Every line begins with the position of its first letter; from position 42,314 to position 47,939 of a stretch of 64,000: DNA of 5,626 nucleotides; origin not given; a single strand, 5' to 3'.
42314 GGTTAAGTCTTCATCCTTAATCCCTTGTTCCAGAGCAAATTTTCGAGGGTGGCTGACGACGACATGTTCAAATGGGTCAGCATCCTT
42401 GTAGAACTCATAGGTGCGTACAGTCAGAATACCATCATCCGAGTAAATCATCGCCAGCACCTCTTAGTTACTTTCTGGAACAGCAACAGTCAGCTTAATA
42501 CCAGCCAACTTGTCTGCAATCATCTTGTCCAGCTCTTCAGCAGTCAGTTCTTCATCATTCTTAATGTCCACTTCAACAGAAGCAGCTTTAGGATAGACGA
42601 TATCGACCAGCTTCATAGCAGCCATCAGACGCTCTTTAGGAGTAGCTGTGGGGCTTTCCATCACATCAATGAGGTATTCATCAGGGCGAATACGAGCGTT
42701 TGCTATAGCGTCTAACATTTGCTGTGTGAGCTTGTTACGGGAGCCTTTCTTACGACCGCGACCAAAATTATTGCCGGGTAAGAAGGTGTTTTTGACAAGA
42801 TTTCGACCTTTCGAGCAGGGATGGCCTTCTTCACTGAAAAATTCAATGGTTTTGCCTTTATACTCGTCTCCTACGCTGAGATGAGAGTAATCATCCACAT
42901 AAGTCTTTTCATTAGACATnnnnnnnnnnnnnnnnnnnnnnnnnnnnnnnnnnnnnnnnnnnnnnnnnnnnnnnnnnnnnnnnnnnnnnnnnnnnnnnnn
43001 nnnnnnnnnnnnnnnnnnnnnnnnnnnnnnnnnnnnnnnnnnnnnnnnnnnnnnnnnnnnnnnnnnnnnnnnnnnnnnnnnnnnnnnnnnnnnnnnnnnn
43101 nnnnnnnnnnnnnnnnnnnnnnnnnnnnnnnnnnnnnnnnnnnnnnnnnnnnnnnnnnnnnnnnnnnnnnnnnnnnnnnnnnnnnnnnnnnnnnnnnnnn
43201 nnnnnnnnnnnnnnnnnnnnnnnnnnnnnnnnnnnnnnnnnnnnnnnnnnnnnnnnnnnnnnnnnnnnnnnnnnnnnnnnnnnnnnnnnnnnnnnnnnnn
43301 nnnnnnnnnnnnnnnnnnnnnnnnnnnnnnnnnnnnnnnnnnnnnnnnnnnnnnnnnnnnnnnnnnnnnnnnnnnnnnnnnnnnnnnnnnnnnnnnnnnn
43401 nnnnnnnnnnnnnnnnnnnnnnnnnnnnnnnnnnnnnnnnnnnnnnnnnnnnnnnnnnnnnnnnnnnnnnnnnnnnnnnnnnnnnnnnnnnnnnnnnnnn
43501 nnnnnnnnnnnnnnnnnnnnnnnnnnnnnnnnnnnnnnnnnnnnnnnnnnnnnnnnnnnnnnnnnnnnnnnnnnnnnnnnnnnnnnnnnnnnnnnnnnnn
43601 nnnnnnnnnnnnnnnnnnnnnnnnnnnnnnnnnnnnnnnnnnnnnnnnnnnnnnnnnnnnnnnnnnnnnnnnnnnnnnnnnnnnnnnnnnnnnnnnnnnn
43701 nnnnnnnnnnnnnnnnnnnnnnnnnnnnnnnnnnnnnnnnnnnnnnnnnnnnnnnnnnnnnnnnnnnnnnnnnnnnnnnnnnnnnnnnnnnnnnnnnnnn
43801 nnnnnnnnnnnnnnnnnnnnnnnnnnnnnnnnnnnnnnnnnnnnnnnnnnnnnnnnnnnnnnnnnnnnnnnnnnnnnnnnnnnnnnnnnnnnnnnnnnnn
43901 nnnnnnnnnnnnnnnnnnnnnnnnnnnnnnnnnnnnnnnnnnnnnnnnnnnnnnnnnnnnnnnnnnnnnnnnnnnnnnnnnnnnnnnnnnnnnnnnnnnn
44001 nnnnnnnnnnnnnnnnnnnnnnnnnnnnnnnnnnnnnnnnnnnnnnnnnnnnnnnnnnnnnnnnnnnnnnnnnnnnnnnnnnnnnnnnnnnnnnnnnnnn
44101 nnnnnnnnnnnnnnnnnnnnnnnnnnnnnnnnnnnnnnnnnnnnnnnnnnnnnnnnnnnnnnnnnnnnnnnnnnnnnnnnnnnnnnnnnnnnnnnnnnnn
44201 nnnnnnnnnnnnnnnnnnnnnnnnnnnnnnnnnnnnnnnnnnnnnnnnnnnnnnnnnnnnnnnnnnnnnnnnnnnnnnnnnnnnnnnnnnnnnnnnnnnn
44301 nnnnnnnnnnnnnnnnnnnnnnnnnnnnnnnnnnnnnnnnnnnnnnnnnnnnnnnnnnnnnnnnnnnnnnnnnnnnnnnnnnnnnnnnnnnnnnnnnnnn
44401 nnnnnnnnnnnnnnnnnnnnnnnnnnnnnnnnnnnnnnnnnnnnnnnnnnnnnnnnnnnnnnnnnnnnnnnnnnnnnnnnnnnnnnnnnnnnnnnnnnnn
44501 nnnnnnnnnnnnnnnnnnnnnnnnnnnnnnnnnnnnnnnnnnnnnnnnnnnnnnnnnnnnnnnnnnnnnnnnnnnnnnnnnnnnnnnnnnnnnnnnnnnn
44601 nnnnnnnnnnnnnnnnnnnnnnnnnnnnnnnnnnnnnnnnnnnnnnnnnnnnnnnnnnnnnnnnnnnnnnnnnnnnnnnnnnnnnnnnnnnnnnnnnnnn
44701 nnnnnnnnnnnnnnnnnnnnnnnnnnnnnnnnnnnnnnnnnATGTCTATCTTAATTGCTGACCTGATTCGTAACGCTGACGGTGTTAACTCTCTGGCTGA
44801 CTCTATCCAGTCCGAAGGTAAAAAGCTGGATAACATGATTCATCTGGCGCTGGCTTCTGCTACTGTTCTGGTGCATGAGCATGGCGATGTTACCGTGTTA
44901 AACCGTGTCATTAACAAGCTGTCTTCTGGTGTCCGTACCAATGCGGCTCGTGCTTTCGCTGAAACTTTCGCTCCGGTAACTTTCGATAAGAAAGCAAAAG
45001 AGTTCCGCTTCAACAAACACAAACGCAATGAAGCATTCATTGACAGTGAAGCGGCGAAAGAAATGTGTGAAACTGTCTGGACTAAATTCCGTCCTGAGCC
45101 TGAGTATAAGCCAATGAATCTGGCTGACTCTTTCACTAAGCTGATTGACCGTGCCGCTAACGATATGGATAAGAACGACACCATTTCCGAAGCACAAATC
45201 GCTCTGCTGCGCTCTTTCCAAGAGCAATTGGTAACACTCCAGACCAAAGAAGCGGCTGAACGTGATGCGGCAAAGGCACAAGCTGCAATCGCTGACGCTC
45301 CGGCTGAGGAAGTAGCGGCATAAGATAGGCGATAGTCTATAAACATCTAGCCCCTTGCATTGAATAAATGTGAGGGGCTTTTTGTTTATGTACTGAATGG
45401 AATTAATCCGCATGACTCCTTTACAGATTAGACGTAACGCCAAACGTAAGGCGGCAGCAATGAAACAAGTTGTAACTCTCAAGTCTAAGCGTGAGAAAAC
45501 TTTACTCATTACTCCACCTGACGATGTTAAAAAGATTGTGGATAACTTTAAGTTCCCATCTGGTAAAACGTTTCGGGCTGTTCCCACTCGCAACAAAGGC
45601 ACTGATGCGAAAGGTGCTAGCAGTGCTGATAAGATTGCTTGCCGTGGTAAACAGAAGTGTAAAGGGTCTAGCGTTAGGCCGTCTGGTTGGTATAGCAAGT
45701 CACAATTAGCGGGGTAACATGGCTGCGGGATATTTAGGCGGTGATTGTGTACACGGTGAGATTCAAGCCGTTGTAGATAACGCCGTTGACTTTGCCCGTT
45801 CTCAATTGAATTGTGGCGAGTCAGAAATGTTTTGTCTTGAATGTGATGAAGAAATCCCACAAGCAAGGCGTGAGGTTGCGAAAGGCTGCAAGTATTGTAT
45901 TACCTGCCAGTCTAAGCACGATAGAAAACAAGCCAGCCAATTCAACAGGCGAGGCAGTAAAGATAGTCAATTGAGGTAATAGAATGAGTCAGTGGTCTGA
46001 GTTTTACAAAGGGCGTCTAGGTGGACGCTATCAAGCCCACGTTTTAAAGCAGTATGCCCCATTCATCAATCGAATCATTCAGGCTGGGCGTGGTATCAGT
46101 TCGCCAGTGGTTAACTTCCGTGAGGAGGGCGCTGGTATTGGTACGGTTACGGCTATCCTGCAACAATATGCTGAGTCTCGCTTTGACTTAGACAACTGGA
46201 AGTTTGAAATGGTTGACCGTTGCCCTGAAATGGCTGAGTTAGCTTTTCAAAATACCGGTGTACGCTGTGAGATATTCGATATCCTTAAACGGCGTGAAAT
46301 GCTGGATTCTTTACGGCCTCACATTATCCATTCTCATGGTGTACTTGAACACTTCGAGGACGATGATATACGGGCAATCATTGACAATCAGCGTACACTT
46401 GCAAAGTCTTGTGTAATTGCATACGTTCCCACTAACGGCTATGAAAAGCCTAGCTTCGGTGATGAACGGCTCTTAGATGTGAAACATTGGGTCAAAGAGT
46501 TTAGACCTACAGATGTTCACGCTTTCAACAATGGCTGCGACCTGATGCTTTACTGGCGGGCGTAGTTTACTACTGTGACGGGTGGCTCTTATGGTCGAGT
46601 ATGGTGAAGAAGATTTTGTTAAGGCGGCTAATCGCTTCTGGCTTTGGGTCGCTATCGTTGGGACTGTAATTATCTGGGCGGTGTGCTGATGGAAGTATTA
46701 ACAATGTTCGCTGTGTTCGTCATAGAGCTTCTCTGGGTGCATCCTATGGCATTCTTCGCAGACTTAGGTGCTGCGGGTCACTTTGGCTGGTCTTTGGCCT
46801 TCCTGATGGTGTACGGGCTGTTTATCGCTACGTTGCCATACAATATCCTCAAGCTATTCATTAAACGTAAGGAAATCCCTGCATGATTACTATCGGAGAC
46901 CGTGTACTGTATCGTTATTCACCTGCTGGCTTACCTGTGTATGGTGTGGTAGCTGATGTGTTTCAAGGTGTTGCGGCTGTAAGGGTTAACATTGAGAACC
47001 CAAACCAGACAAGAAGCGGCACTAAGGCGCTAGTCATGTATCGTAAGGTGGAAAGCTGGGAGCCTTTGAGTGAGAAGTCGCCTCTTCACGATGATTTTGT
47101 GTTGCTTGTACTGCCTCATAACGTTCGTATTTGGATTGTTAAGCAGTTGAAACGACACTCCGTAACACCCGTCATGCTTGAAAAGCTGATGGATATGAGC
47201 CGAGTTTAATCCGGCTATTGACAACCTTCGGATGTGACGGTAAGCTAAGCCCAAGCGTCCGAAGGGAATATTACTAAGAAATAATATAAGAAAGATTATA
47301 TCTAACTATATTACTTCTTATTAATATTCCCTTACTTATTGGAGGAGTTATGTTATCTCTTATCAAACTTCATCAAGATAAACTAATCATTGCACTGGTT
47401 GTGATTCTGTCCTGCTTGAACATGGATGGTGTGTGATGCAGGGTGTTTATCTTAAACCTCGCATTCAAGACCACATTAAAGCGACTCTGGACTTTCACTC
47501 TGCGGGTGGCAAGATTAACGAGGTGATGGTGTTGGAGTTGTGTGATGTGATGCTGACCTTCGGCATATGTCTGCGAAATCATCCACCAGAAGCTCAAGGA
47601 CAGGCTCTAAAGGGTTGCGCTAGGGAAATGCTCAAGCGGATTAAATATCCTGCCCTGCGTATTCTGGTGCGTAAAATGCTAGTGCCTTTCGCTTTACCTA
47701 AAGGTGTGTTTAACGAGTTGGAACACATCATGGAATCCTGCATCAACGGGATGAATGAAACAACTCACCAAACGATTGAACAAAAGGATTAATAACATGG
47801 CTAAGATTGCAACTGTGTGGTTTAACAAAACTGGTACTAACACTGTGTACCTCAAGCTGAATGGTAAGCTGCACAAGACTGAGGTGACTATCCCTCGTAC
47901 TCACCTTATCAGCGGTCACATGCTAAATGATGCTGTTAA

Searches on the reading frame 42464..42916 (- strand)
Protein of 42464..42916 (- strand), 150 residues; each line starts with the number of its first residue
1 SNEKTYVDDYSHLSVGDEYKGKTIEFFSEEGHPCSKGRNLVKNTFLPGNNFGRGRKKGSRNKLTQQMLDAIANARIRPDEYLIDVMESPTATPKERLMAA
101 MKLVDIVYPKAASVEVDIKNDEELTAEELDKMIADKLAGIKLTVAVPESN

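Call 64: search_protein_families(library=phrogs, proteins=[window:42464-42916:-], max_evalue=0.001)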
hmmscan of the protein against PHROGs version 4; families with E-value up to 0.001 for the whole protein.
window:42464-42916:- (150 aa): 2 families
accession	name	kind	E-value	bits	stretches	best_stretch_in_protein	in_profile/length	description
phrog_8771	-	unknown function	2.4e-31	109.6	1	34-146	13-126/142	-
phrog_15261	-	unknown function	1.9e-09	38.9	1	48-126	10-88/99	-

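Call 66: search_protein_families(library=pfam, proteins=[window:42464-42916:-], max_evalue=0.01)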
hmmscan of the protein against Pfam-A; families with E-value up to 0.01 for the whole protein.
window:42464-42916:- (150 aa): 0 families

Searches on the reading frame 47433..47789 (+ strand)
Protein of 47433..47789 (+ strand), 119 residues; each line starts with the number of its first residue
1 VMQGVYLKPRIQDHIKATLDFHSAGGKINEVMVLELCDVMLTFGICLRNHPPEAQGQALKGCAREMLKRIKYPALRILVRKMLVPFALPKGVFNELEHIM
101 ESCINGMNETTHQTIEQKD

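Call 66: search_protein_families(library=pfam, proteins=[window:47433-47789:+], max_evalue=0.01)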
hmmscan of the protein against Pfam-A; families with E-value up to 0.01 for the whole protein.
window:47433-47789:+ (119 aa): 1 family
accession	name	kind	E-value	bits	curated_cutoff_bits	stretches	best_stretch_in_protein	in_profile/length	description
PF24886.1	DUF7740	-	7.4e-07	29.7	28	1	35-83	2-48/65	Domain of unknown function (DUF7740)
